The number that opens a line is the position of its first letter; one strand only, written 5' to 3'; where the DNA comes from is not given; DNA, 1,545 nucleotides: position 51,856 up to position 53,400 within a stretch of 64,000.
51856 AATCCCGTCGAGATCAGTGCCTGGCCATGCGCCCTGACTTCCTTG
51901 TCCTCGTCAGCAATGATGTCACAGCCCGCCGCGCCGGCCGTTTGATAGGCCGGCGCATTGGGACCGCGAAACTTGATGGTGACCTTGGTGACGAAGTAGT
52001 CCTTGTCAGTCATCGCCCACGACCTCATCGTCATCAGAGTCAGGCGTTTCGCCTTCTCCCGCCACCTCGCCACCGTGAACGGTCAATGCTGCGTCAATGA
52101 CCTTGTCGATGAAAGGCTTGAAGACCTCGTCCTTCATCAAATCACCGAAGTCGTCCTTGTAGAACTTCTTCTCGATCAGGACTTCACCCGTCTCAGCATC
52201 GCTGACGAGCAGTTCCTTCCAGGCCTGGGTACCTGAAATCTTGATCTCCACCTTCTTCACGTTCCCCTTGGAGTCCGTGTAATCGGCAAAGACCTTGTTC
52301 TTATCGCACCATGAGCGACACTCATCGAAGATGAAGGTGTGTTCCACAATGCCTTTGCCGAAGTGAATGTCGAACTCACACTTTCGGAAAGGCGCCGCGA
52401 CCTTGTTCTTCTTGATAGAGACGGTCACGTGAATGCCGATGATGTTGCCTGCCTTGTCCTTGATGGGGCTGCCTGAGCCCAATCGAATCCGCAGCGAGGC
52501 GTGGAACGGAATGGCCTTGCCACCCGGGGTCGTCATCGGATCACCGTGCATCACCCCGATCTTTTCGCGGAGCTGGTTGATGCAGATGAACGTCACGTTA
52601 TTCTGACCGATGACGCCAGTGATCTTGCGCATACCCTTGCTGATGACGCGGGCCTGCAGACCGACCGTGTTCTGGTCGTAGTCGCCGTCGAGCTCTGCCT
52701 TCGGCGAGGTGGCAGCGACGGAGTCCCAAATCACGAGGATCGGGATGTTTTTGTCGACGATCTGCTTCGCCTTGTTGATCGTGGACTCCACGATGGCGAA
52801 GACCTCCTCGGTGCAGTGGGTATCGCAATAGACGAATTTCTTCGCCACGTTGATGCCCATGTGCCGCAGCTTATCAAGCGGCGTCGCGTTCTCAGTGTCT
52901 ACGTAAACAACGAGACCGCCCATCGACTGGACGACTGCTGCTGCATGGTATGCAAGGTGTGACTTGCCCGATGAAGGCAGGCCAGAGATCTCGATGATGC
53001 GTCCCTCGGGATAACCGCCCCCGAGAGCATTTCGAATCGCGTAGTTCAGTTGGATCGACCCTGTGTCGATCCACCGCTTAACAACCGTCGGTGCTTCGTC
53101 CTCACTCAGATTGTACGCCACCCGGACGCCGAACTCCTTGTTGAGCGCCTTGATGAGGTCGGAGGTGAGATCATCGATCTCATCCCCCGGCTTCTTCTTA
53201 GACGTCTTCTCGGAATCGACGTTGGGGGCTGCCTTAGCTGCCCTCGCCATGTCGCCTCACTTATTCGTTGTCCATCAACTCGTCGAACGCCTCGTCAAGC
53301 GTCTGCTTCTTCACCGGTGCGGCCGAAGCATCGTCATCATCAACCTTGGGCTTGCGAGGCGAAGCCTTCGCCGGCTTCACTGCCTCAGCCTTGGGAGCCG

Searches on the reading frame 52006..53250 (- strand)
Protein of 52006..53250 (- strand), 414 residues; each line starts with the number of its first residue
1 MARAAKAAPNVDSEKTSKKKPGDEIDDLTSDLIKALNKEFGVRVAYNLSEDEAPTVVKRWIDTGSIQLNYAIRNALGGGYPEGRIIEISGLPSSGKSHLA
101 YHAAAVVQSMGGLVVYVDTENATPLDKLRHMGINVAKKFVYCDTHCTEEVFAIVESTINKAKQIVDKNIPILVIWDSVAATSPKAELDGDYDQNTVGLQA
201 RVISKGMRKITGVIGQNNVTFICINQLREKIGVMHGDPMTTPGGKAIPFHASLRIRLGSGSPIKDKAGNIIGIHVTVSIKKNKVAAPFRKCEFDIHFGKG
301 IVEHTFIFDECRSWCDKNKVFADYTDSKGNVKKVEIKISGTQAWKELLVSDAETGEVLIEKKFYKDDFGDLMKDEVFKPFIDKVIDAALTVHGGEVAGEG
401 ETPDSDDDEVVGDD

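Call 24: search_protein_families(library=phrogs, proteins=[window:52006-53250:-], max_evalue=0.00001)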
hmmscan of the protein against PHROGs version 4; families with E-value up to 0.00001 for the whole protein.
window:52006-53250:- (414 aa): 3 families
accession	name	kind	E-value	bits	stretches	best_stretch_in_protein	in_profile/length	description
phrog_97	-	other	4.8e-73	248.1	2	16-273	6-267/506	UvsX-like recombinase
phrog_8337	-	DNA, RNA and nucleotide metabolism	2.1e-31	110.4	1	14-285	5-268/273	DNA repair protein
phrog_9666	-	unknown function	1.5e-28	100.5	2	99-298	489-704/779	-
